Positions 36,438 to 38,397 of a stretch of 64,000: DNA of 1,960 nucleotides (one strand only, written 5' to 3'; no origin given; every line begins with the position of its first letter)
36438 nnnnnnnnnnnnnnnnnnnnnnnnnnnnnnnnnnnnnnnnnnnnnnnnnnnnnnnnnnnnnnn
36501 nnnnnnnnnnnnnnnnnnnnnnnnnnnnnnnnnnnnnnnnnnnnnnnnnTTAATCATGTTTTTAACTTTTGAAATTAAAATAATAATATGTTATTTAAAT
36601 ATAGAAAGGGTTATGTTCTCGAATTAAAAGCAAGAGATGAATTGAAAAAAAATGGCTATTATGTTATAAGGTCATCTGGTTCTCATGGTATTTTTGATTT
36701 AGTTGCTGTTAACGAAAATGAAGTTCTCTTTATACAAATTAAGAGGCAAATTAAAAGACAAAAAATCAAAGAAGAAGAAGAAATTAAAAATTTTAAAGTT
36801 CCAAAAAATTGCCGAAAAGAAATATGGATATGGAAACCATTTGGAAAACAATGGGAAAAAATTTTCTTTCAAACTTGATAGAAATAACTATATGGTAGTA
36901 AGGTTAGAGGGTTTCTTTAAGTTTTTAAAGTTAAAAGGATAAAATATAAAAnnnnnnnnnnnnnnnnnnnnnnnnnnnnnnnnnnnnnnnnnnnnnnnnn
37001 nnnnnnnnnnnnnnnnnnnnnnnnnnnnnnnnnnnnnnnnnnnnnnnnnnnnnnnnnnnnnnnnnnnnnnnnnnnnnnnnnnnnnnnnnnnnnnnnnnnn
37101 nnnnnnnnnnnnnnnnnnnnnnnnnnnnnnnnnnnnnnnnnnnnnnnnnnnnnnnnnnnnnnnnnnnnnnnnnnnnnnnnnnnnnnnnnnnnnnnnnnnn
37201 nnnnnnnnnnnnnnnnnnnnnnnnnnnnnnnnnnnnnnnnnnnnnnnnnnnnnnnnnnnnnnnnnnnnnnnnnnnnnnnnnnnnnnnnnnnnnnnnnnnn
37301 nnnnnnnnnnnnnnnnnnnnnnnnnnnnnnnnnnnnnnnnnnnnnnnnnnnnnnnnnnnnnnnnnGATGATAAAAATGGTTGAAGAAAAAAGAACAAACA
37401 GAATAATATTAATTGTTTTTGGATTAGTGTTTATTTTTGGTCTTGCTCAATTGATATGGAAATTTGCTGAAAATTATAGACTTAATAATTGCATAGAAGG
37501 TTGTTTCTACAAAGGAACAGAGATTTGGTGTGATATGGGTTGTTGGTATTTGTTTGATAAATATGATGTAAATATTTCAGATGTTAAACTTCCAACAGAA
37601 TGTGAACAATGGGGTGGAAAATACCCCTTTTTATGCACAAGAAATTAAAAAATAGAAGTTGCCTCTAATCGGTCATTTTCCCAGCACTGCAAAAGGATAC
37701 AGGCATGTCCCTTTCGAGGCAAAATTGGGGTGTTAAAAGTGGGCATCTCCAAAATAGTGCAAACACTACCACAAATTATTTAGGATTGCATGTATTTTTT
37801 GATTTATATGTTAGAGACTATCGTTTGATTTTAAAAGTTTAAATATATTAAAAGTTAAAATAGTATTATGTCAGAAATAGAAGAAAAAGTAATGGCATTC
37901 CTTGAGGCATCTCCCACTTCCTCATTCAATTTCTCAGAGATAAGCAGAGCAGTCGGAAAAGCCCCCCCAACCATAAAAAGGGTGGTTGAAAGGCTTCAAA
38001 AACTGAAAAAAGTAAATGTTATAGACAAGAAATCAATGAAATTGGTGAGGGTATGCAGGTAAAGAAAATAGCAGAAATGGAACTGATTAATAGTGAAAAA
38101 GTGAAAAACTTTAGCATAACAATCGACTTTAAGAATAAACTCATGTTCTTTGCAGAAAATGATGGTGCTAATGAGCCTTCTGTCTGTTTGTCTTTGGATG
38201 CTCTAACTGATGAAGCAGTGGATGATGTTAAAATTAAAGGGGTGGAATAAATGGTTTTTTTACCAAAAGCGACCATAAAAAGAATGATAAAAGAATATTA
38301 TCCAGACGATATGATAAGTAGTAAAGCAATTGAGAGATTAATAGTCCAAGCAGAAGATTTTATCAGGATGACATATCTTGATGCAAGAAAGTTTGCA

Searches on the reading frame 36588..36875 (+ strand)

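Call 4: search_protein_families(library=pfam, proteins=[window:36588-36875:+], max_evalue=1)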
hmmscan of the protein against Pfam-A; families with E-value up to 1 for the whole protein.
window:36588-36875:+ (96 aa): 4 families
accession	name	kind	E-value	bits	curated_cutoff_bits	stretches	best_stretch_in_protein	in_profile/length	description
PF01870.24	Hjc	-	7.7e-08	32.6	21.1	1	16-67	7-63/93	Archaeal holliday junction resolvase (hjc)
PF11645.14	PDDEXK_5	-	0.00027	21.4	26.1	1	7-56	6-55/138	PD-(D/E)XK endonuclease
PF07927.17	HicA_toxin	-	0.0013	19.3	27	1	19-50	8-37/58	HicA toxin of bacterial toxin-antitoxin,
PF00017.30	SH2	-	0.098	13.2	21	1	19-67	15-68/77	SH2 domain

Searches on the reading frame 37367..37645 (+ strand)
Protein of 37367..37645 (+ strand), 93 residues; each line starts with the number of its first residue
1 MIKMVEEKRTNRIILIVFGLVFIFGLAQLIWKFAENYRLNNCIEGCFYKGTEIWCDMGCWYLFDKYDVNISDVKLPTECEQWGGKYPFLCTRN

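Call 4: search_protein_families(library=pfam, proteins=[window:37367-37645:+], max_evalue=1)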
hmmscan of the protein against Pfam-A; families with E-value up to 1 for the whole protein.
window:37367-37645:+ (93 aa): 1 family
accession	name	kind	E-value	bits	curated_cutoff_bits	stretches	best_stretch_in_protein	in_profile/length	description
PF19701.4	DUF6199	-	0.048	13.9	27.7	1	13-40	6-32/64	Family of unknown function (DUF6199)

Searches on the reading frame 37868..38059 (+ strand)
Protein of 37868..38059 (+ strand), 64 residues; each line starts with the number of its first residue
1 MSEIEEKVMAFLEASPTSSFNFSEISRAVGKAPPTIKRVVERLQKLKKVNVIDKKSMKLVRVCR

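Call 4: search_protein_families(library=pfam, proteins=[window:37868-38059:+], max_evalue=1)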
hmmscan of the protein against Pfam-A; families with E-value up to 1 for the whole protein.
window:37868-38059:+ (64 aa): 9 families
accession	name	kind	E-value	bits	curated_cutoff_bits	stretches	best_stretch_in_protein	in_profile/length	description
PF13412.12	HTH_24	-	0.0013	18.7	21.9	1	3-45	3-43/48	Winged helix-turn-helix DNA-binding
PF13936.12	HTH_38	-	0.0051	17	27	1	21-42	22-43/44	Helix-turn-helix domain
PF13404.12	HTH_AsnC-type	-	0.0077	16.5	27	1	21-44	19-42/42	AsnC-type helix-turn-helix domain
PF13542.12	HTH_Tnp_ISL3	-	0.03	14.2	27.4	1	18-43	26-50/51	Helix-turn-helix domain of transposase family ISL3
PF01978.25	TrmB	-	0.072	13.4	25.6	1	19-57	22-60/68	Sugar-specific transcriptional regulator TrmB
PF07381.18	EarA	-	0.082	13.2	22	1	2-37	8-43/90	EarA-like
PF09339.16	HTH_IclR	-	0.082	13.1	22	1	8-45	8-44/52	IclR helix-turn-helix domain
PF01022.26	HTH_5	-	0.085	13.2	22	1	21-38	17-34/47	Bacterial regulatory protein, arsR family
PF13635.12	DUF4143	-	0.087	13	28.1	1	7-56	18-67/160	Domain of unknown function (DUF4143)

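Call 74: search_protein_families(library=ncbifam, proteins=[window:37868-38059:+], max_evalue=0.1)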
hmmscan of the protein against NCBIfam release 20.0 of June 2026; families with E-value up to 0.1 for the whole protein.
window:37868-38059:+ (64 aa): 5 families
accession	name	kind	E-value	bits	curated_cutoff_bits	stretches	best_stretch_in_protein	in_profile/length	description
TIGR01884.1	cas_HTH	subfamily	0.02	14.3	60.2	1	21-55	158-192/202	CRISPR-associated CARF protein Csa3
TIGR02063.1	RNase_R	equivalog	0.021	13.1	597.85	1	3-60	2-60/711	ribonuclease R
NF041852.1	trans_reg_HypR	equivalog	0.039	13.9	180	1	7-54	10-57/139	redox-sensitive transcriptional regulator HypR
NF053755.1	MsvR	equivalog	0.06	13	220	1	2-56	12-60/236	transcriptional factor MsvR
TIGR02957.1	SigX4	subfamily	0.082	12.1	323.25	1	19-45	124-150/281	RNA polymerase sigma-70 factor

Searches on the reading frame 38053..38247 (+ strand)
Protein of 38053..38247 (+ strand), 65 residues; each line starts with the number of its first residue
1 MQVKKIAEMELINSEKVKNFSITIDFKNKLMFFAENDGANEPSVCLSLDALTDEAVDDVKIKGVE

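Call 4: search_protein_families(library=pfam, proteins=[window:38053-38247:+], max_evalue=1)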
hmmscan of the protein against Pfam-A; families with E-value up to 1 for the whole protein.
window:38053-38247:+ (65 aa): 1 family
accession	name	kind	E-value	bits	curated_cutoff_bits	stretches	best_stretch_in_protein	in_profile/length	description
PF03523.18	Macscav_rec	-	0.011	16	25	1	6-27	8-31/49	Macrophage scavenger receptor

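Call 74: search_protein_families(library=ncbifam, proteins=[window:38053-38247:+], max_evalue=0.1)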
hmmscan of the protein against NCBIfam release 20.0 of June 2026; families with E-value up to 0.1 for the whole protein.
window:38053-38247:+ (65 aa): 0 families
